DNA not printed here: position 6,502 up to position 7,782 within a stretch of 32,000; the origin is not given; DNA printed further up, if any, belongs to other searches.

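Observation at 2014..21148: Seventeen-gene co-directional catabolic supercluster whose enzyme combination I cannot match to any pathway I know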

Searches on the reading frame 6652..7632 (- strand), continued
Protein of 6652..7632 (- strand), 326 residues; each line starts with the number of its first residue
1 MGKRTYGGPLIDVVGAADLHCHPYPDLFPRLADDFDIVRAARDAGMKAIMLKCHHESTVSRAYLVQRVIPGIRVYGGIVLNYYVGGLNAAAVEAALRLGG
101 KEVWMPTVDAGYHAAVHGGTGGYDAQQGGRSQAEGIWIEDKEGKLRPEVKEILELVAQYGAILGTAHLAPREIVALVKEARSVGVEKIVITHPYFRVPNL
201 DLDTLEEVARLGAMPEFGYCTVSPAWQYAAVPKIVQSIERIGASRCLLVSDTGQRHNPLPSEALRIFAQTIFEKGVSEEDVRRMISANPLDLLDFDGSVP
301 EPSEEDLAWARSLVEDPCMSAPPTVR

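Call 29: search_protein_families(library=pfam, proteins=[L071:68-1846:+, L071:1857-2792:+, L069:10910-11944:+, L071:11970-13199:+, L071:13316-14683:+, L071:14688-16265:+, L071:16272-17384:+, L071:18443-19930:+, L071:19949-20854:+, L078:12107-14647:-], max_evalue=0.00001)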
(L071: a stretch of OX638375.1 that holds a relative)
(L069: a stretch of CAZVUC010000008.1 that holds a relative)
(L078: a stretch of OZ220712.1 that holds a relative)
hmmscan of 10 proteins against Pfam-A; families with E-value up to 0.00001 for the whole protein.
L071:68-1846:+ (592 aa): 4 families
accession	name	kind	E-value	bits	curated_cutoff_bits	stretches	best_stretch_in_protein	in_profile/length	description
PF08676.16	MutL_C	-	5e-40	136.9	25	1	407-549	1-142/142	MutL C terminal dimerisation domain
PF01119.25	DNA_mis_repair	-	6.6e-31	106.8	26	1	216-324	10-118/119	DNA mismatch repair protein, C-terminal domain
PF02518.31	HATPase_c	-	2.5e-09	38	26.4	1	21-78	4-64/111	Histidine kinase-, DNA gyrase B-, and HSP90-like ATPase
PF13589.12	HATPase_c_3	-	7.3e-09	36.2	25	1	24-113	4-93/137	Histidine kinase-, DNA gyrase B-, and HSP90-like ATPase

L071:1857-2792:+ (311 aa): 2 families
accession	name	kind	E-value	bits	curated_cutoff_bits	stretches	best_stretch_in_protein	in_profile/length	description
PF01715.23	IPPT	-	1.8e-85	287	23.6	1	39-281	1-242/243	IPP transferase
PF01745.22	IPT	-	3.4e-07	30.4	20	1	5-102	2-99/233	Isopentenyl transferase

L069:10910-11944:+ (344 aa): 1 family
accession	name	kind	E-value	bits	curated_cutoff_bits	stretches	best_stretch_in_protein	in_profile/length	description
PF00291.31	PALP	-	5.7e-75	252.8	35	1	14-299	1-293/295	Pyridoxal-phosphate dependent enzyme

L071:11970-13199:+ (409 aa): 1 family
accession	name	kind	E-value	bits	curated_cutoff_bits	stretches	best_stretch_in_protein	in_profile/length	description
PF00291.31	PALP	-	3.2e-76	256.9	35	1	78-378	3-295/295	Pyridoxal-phosphate dependent enzyme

L071:13316-14683:+ (455 aa): 3 families
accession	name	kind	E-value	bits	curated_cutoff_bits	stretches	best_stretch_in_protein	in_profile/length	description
PF01977.22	UbiD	-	3.1e-60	203.3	23.3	1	101-295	6-203/206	3-octaprenyl-4-hydroxybenzoate carboxy-lyase Rift-related domain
PF20696.2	UbiD_C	-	6.3e-31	107.5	24.2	1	306-425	5-127/127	3-octaprenyl-4-hydroxybenzoate carboxy-lyase C-terminal domain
PF20695.2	UbiD_N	-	4.5e-14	52.7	24.3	1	18-90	8-77/78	3-octaprenyl-4-hydroxybenzoate carboxy-lyase N-terminal domain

L071:14688-16265:+ (525 aa): 3 families
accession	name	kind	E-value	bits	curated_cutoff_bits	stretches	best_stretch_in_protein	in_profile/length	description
PF01977.22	UbiD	-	2.9e-44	151.1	23.3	1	101-284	16-201/206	3-octaprenyl-4-hydroxybenzoate carboxy-lyase Rift-related domain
PF20696.2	UbiD_C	-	3.5e-30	105.1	24.2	1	303-415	13-127/127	3-octaprenyl-4-hydroxybenzoate carboxy-lyase C-terminal domain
PF20695.2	UbiD_N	-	1.7e-11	44.5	24.3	1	8-81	1-77/78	3-octaprenyl-4-hydroxybenzoate carboxy-lyase N-terminal domain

L071:16272-17384:+ (370 aa): 1 family
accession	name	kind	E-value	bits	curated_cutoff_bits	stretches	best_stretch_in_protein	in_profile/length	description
PF04909.20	Amidohydro_2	-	6.9e-28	98.7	26.4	1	100-369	52-289/289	Amidohydrolase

L071:18443-19930:+ (495 aa): 2 families
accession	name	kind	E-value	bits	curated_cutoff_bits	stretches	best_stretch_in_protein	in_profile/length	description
PF01979.26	Amidohydro_1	-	4.2e-36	125.3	25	1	55-443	2-344/345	Amidohydrolase family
PF07969.17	Amidohydro_3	-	1.7e-17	64.5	29.7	1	296-443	317-470/472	Amidohydrolase family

L071:19949-20854:+ (302 aa): 0 families

L078:12107-14647:- (846 aa): 1 family
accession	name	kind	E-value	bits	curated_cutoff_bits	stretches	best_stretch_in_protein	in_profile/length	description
PF05345.18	He_PIG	-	9e-15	55.3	24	1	219-280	33-95/96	Putative Ig domain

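Call 30: search_protein_families(library=pfam, proteins=[L026:491-1681:+, L026:11339-12748:+, L032:11132-12598:+, L032:243-1544:+, L010:12755-13627:+, L026:14699-15577:+, L063:11004-12404:+, L052:4926-6254:+, L052:6289-7182:+, L052:1358-4360:+], max_evalue=0.00001)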
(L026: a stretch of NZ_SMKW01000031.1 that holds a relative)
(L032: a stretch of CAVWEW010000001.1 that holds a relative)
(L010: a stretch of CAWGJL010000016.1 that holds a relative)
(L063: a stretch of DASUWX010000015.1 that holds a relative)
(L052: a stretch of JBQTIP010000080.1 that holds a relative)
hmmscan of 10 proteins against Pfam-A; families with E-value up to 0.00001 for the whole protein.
L026:491-1681:+ (396 aa): 3 families
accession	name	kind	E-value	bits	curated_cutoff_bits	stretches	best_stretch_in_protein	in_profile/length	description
PF13458.12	Peripla_BP_6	-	2.1e-63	215.5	31.7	1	30-384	1-342/343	Periplasmic binding protein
PF13433.12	Peripla_BP_5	-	2e-23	83.6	27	1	32-122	2-92/363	Periplasmic binding protein domain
PF01094.35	ANF_receptor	-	1.5e-19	70.8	25.4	1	52-252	4-205/353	Receptor family ligand binding region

L026:11339-12748:+ (469 aa): 2 families
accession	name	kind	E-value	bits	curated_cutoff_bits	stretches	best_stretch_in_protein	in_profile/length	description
PF13416.11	SBP_bac_8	-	2.2e-15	57.6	27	1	87-363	9-251/279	Bacterial extracellular solute-binding protein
PF01547.30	SBP_bac_1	-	3.8e-12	47.3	26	1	88-351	22-297/307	Bacterial extracellular solute-binding protein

L032:11132-12598:+ (488 aa): 1 family
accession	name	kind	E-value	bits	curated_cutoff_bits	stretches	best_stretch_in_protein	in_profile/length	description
PF02133.21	Transp_cyt_pur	-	4.2e-57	194.3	23.5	1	27-447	1-440/440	Permease for cytosine/purines, uracil, thiamine, allantoin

L032:243-1544:+ (433 aa): 1 family
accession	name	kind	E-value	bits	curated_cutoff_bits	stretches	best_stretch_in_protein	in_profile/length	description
PF00202.27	Aminotran_3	-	1.3e-46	159.5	30.5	1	21-419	14-401/403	Aminotransferase class-III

L010:12755-13627:+ (290 aa): 1 family
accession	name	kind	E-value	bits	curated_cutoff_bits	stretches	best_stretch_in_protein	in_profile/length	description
PF04672.18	Methyltransf_19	-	1.4e-105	353.1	26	1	27-290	3-268/268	S-adenosyl methyltransferase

L026:14699-15577:+ (292 aa): 1 family
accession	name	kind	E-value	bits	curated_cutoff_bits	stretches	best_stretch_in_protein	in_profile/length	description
PF00528.27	BPD_transp_1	-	9.9e-07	29.1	26.4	1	87-281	13-178/184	Binding-protein-dependent transport system inner membrane component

L063:11004-12404:+ (466 aa): 1 family
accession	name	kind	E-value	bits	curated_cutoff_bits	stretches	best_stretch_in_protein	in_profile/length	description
PF02133.21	Transp_cyt_pur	-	4.7e-41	141.5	23.5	1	22-436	2-439/440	Permease for cytosine/purines, uracil, thiamine, allantoin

L052:4926-6254:+ (442 aa): 8 families
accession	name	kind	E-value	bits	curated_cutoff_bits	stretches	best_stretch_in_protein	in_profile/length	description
PF01266.30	DAO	-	5.1e-71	240.5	27.9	1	61-408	1-353/353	FAD dependent oxidoreductase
PF00890.30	FAD_binding_2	-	2.5e-08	34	20.4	0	61-93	1-32/414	FAD binding domain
PF07992.20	Pyr_redox_2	-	1.6e-07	31.5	26.1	0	60-98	1-40/291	Pyridine nucleotide-disulphide oxidoreductase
PF01946.23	Thi4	-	1.6e-06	28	26.2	1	59-100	17-58/235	Thi4 family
PF00070.33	Pyr_redox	-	2.8e-06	28.2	22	0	62-90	2-29/82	Pyridine nucleotide-disulphide oxidoreductase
PF03486.20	HI0933_like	-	2.8e-06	27.4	50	0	61-92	2-32/244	HI0933-like protein Rossmann domain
PF13450.12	NAD_binding_8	-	4.1e-06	27.4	21.9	0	64-98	1-33/68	NAD(P)-binding Rossmann-like domain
PF13738.12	Pyr_redox_3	-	5.1e-06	26.4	30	0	63-95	1-33/305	Pyridine nucleotide-disulphide oxidoreductase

L052:6289-7182:+ (297 aa): 1 family
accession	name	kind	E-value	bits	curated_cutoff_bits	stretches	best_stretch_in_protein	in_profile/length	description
PF02634.21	FdhD-NarQ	-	5e-70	236.3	27.2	1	50-295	2-236/237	FdhD/NarQ family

L052:1358-4360:+ (1000 aa): 14 families
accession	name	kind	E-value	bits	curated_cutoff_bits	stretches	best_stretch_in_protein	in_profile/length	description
PF01571.26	GCV_T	-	2.8e-78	263.2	25.6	1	636-890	2-255/255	Aminomethyltransferase folate-binding domain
PF13510.11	Fer2_4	-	1.7e-32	111.8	22.8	1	58-138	2-81/82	2Fe-2S iron-sulfur cluster binding domain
PF17806.6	SO_alpha_A3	-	2e-24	86.1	23.1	1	540-624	1-85/87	Sarcosine oxidase A3 domain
PF08669.17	GCV_T_C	-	3.6e-16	59.3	25.9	1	915-992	2-80/80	Glycine cleavage T-protein C-terminal barrel domain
PF07992.20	Pyr_redox_2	-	1.2e-12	48.4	26.1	1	207-386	2-177/291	Pyridine nucleotide-disulphide oxidoreductase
PF12831.13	FAD_oxidored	-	4.1e-11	43.3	27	1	207-248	1-42/416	FAD dependent oxidoreductase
PF13450.12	NAD_binding_8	-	3.3e-07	30.9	21.9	1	210-244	1-35/68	NAD(P)-binding Rossmann-like domain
PF00890.30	FAD_binding_2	-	3.5e-07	30.2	20.4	1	207-244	1-38/414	FAD binding domain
PF01134.28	GIDA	-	9e-07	28.7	22.1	0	207-237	1-31/391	Glucose inhibited division protein A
PF03486.20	HI0933_like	-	9.8e-07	28.9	50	1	207-247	2-42/244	HI0933-like protein Rossmann domain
PF04324.20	Fer2_BFD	-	2e-06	28.5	26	1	546-586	3-40/50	BFD-like [2Fe-2S] binding domain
PF13738.12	Pyr_redox_3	-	3.2e-06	27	30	0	210-237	2-30/305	Pyridine nucleotide-disulphide oxidoreductase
PF01266.30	DAO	-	3.5e-06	27.2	27.9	0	207-242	1-36/353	FAD dependent oxidoreductase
PF01494.25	FAD_binding_3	-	8e-06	25.7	22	0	207-243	3-39/349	FAD binding domain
